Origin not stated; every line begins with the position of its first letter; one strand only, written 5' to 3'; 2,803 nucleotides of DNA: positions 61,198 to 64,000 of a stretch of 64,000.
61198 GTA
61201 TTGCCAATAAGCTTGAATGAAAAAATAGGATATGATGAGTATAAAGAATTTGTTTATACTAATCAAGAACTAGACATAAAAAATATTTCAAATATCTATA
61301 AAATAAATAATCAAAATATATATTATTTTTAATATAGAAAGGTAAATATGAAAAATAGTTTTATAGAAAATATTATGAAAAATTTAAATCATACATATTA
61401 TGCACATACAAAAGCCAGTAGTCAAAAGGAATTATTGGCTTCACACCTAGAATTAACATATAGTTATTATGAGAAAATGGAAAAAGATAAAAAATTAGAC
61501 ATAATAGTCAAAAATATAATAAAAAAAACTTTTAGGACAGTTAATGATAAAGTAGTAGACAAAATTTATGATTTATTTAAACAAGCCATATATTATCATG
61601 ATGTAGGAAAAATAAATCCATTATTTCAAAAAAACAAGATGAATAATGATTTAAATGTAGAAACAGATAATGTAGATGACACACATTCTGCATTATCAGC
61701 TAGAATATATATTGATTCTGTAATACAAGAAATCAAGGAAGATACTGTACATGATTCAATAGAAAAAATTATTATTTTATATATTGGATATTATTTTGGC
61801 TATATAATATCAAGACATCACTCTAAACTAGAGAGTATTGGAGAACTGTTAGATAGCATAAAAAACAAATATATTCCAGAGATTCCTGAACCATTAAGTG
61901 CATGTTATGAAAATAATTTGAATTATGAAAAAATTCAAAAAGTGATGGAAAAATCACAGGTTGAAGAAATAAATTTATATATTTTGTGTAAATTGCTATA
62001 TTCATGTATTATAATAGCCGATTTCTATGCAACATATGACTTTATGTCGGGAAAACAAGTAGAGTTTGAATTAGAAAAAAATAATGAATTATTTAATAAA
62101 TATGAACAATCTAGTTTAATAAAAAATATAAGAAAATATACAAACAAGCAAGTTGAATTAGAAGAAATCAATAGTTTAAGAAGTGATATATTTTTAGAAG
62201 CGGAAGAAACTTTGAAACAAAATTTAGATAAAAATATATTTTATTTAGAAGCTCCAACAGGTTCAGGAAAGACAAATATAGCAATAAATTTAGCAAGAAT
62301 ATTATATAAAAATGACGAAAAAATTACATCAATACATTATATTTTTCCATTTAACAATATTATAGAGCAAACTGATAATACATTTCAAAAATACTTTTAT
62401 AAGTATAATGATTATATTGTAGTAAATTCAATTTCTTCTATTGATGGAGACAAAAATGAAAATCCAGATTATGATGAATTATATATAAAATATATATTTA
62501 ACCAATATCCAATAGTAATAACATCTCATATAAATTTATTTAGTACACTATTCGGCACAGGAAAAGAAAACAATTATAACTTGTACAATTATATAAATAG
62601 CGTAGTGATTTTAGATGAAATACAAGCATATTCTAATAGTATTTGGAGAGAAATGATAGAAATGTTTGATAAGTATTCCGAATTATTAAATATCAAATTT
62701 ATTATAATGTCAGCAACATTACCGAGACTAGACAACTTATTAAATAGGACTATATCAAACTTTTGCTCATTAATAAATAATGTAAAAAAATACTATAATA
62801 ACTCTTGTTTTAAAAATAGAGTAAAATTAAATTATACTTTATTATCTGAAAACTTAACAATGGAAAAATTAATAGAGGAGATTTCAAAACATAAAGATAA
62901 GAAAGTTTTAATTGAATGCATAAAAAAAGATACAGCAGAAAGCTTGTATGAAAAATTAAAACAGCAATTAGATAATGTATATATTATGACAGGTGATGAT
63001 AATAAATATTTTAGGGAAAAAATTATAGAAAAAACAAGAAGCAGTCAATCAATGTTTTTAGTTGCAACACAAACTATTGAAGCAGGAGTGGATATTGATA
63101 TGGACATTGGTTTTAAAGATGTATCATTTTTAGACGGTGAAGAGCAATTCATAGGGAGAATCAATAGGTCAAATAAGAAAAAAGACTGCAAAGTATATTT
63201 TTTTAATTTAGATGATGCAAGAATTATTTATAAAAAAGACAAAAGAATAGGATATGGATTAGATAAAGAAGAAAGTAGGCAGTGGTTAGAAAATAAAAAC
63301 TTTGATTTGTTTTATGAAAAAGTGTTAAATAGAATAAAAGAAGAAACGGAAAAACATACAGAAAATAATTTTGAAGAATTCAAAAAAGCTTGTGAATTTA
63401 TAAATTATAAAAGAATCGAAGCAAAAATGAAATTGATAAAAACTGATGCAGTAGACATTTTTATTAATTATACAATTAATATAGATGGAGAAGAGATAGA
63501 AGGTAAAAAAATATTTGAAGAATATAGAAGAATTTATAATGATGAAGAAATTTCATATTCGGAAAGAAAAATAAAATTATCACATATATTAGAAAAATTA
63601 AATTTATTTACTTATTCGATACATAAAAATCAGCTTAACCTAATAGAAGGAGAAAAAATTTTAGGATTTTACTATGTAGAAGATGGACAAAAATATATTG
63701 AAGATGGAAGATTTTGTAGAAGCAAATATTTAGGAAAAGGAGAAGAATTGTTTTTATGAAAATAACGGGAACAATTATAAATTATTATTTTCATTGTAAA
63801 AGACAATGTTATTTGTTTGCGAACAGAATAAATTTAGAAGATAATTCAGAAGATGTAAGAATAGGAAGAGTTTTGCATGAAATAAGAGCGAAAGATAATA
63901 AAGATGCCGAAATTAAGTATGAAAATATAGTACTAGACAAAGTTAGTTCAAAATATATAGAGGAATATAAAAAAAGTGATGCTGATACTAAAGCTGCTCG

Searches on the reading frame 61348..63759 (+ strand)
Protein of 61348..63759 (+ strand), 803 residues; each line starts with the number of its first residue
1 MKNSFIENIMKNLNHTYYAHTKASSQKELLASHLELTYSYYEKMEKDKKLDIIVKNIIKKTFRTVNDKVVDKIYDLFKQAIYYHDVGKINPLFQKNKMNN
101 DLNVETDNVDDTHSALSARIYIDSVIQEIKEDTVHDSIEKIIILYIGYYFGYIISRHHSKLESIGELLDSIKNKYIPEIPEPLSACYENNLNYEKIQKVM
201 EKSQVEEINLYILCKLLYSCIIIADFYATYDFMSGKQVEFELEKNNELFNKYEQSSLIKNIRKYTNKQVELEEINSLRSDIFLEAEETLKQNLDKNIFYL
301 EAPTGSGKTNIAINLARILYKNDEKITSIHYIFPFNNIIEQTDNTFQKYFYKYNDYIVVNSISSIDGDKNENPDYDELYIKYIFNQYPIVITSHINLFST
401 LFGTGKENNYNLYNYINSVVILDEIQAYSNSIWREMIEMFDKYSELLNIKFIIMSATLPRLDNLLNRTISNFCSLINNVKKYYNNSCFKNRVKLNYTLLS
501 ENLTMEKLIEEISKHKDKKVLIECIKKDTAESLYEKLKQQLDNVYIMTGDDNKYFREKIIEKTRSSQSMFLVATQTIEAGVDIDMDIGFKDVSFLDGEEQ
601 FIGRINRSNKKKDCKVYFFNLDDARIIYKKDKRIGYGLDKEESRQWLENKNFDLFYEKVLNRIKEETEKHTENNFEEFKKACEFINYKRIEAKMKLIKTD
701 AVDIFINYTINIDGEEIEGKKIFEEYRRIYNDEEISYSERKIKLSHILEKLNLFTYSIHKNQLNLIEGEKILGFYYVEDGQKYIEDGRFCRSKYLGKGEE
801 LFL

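Call 3: search_protein_families(library=pfam, proteins=[window:61348-63759:+], max_evalue=0.01)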
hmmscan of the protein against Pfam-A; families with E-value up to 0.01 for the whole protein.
window:61348-63759:+ (803 aa): 7 families
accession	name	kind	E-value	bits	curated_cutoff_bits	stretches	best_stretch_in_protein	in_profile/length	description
PF00270.35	DEAD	-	6e-15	55.8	26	1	289-460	8-163/167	DEAD/DEAH box helicase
PF04851.21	ResIII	-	4e-13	50.1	22.5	1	282-458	20-162/164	Type III restriction enzyme, res subunit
PF22590.2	Cas3-like_C_2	-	1.6e-10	41.6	27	1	517-609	2-105/106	CRISPR-associated nuclease/helicase Cas3, C-terminal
PF00271.37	Helicase_C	-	6.9e-10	39.6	23.5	1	505-584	3-82/110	Helicase conserved C-terminal domain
PF13401.12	AAA_22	-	9.5e-05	23.2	27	0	504-566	21-82/130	AAA domain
PF01656.29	CbiA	-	0.0096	16.3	25.4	0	304-329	8-33/125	CobQ/CobB/MinD/ParA nucleotide binding domain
PF02562.22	PhoH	-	0.0098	15.8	27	0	293-323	17-47/205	PhoH-like protein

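Call 4: search_protein_families(library=ncbifam, proteins=[window:61348-63759:+], max_evalue=0.01)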
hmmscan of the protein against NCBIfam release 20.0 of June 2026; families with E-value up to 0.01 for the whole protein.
window:61348-63759:+ (803 aa): 14 families
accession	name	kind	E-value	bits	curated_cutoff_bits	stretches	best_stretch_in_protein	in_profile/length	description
TIGR01587.1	cas3_core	equivalog_domain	2.7e-39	135.3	102.45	1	298-620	2-333/358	CRISPR-associated helicase Cas3'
TIGR02621.3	cas3_GSU0051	exception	2.4e-21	76.3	400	1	418-672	169-430/854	type I-G CRISPR-associated helicase/endonuclease Cas3g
TIGR01596.1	cas3_HD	equivalog_domain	2.6e-19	70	43.45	1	30-229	1-177/178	CRISPR-associated endonuclease Cas3''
NF007248.0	PRK09694.1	equivalog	1.2e-07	30.2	569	0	489-612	530-666/878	CRISPR-associated helicase/endonuclease Cas3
NF008394.0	PRK11192.1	equivalog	4.1e-06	25.9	507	1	504-636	234-368/441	ATP-dependent RNA helicase SrmB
NF008744.0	PRK11776.1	equivalog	5.6e-06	25.2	524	1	489-610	214-335/460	ATP-dependent RNA helicase DbpA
NF002340.1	PRK01297.1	equivalog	1e-05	24.6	564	1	508-635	240-369/372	ATP-dependent RNA helicase RhlB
TIGR04121.1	DEXH_lig_assoc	equivalog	0.0003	18.6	850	1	287-613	20-348/804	ligase-associated DNA damage response DEXH box helicase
NF003419.0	PRK04837.1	equivalog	0.00031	19.6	588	1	491-610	230-349/424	ATP-dependent RNA helicase RhlB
NF053636.1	DDHlcsCsdAPsy1082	equivalog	0.00039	19.1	890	1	507-609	232-335/512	DEAD/DEAH box helicase CsdA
NF053631.1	RNA_helic_CshA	equivalog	0.0021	17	646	1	449-674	173-398/434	degradosome RNA helicase CshA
TIGR00643.1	recG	equivalog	0.0032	16.2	659.4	1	524-583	463-524/629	ATP-dependent DNA helicase RecG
NF053711.1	RNA_heli_RhlE1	exception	0.007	15.2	750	0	507-608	234-335/434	RNA helicase RhlE1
NF008163.0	PRK10917.1-1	equivalog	0.0095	14.3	796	0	524-583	497-558/692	ATP-dependent DNA helicase RecG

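Call 17: find_encoding_contigs(protein=window:61348-63759:+, flank=10000, max_places=6)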
Protein window:61348-63759:+ (803 aa): 23 contigs read that carry it; 6 places shown.
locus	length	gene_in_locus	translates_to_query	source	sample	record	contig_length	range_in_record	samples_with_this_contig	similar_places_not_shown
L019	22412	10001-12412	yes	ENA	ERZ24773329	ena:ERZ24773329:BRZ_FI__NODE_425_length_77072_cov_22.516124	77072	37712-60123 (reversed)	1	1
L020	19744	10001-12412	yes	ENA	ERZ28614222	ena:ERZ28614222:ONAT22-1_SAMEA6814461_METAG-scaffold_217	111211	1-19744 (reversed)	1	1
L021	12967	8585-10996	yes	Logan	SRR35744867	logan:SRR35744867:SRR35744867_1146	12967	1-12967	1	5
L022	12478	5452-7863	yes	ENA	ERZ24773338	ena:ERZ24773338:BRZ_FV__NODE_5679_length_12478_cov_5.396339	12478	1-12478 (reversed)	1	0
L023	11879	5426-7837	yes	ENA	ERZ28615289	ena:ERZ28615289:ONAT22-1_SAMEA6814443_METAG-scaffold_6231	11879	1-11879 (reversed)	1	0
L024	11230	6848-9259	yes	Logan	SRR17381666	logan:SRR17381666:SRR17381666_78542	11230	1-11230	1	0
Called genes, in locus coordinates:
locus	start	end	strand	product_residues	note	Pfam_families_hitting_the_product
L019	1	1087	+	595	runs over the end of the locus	PF01541:GIY-YIG, PF27096:UvrC_M, PF22920:UvrC_RNaseH, PF08459:UvrC_RNaseH_dom, PF12826:HHH_2, PF14520:HHH_5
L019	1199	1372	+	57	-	-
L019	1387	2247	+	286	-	PF10672:Methyltrans_SAM, PF03602:Cons_hypoth95 (weak)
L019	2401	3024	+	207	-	PF04647:AgrB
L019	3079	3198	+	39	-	-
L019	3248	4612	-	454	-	PF14689:SPOB_a (faint), PF02518:HATPase_c (weak), PF14501:HATPase_c_5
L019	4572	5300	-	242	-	PF00072:Response_reg, PF04397:LytTR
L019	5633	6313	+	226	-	PF01881:Cas_Cas6_C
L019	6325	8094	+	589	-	-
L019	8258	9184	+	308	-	PF05107:Cas_Cas7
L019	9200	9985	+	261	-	-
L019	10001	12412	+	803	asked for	PF04851:ResIII, PF00270:DEAD, PF00271:Helicase_C, PF22590:Cas3-like_C_2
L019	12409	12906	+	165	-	PF01930:Cas_Cas4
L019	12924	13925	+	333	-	PF01867:Cas_Cas1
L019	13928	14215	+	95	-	PF09827:CRISPR_Cas2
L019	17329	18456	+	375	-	-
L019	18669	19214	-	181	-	-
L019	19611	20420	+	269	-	PF01522:Polysacc_deac_1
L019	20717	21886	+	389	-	PF10509:GalKase_gal_bdg, PF00288:GHMP_kinases_N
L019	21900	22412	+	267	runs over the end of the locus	PF01869:BcrAD_BadFG, PF03630:Fumble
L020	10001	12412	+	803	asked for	PF04851:ResIII, PF00270:DEAD, PF00271:Helicase_C, PF22590:Cas3-like_C_2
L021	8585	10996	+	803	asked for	PF04851:ResIII, PF00270:DEAD, PF00271:Helicase_C, PF22590:Cas3-like_C_2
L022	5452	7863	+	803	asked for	PF04851:ResIII, PF00270:DEAD, PF00271:Helicase_C, PF22590:Cas3-like_C_2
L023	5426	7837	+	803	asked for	PF04851:ResIII, PF00270:DEAD, PF00271:Helicase_C, PF22590:Cas3-like_C_2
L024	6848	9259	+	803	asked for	PF04851:ResIII, PF00270:DEAD, PF00271:Helicase_C, PF22590:Cas3-like_C_2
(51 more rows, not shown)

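Call 48: search_protein_families(library=padloc, proteins=[window:61348-63759:+], max_evalue=0.001)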
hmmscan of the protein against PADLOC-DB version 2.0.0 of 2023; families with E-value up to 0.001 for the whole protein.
window:61348-63759:+ (803 aa): 26 families (the best 25 are shown)
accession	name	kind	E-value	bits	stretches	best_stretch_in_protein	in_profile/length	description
PDLC01758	Cas3b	-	2.2e-260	864.4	1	7-795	3-792/797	-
PDLC01764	Cas3b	-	4.2e-87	291.6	1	6-775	11-765/844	-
PDLC01765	Cas3c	-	9.5e-79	263.9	1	75-783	44-593/612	-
PDLC02082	Cas3b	-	5.7e-76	254.4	1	48-781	9-713/734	-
PDLC01759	Cas3b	-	4.2e-69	232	1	17-770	3-678/711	-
PDLC01766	Cas3c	-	1.1e-53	180.7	1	80-710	367-939/1009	-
PDLC01761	Cas3b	-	2.3e-43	146.9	1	55-685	25-615/705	-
PDLC00938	Cas3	-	7.1e-40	135.3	1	298-620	2-333/358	CRISPR-associated helicase Cas3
PDLC01763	Cas3b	-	5.9e-38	129.1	1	245-670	214-632/762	-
PDLC01252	Cas3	-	1.4e-36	124.6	1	298-620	2-299/324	CAS-I; effector_G3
PDLC01757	Cas3b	-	5.5e-35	119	1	51-758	14-637/676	-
PDLC01710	Cas3a1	-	2.2e-30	103.8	1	236-771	167-716/745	Cas3_1_CAS-I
PDLC01762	Cas3b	-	3.5e-30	103.2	1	28-703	8-632/692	-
PDLC01767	Cas3e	-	3.6e-23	80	2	16-323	24-229/680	-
PDLC01770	Cas3g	-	7e-23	79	1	298-624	29-357/733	-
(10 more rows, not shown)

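Call 55: search_protein_families(library=pfam, proteins=[L019:17329-18456:+, L019:18669-19214:-, L019:19611-20420:+], max_evalue=0.001)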
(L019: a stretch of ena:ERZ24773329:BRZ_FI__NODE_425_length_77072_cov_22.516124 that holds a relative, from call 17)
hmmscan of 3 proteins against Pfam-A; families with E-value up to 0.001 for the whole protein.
L019:17329-18456:+ (375 aa): 1 family
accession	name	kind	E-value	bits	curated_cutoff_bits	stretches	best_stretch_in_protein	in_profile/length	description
PF18819.6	MuF_C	-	0.00029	21.3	27.6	1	201-289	5-88/103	Phage MuF-C-terminal domain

L019:18669-19214:- (181 aa): 0 families

L019:19611-20420:+ (269 aa): 3 families
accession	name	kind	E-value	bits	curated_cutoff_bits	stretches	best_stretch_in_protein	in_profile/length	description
PF01522.26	Polysacc_deac_1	-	1.1e-37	129.2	23.1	1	78-200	3-124/124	Polysaccharide deacetylase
PF03065.20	Glyco_hydro_57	-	0.0003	20.6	21.2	1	140-201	108-170/291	Glycosyl hydrolase family 57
PF19995.5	iSTAND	-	0.00042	21.2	24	0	101-177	14-98/163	inactive STAND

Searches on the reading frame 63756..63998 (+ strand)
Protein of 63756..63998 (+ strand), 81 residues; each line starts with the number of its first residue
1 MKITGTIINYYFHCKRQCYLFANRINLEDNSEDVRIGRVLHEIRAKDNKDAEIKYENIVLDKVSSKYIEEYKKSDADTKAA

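Call 48: search_protein_families(library=padloc, proteins=[window:63756-63998:+], max_evalue=0.001)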
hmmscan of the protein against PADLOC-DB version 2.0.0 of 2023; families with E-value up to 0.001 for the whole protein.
window:63756-63998:+ (81 aa): 9 families
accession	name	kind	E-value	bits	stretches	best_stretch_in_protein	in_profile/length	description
PDLC01771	Cas4b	-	8.2e-27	92.4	1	2-80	3-80/162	-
PDLC01611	Cas4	-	1.9e-20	71.8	1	4-80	1-78/158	"CAS-I,CAS-II,CAS-III,CAS-IV,CAS-V,CAS-VI; acquisition_associated"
PDLC02086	Cas4b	-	2.8e-16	58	1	1-80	1-80/161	-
PDLC01772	Cas4b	-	9.4e-11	40.4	1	2-80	5-82/164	-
PDLC01447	Cas4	-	6.6e-09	34.4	1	1-79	3-80/161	"CAS-I,CAS-II,CAS-III,CAS-IV,CAS-V,CAS-VI; acquisition_associated"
PDLC00943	Cas4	-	3.5e-05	21.8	1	3-61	1-62/180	CRISPR-associated protein Cas4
PDLC01250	Cas4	-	4.4e-05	21.8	1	3-56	1-51/168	"CAS-I,CAS-II,CAS-III,CAS-IV,CAS-V,CAS-VI; acquisition_associated"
PDLC02034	Cas4d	-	0.00049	17.8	1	3-52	6-54/192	-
PDLC00944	Cas4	-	0.00098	17.3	0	3-62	1-63/177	Cas4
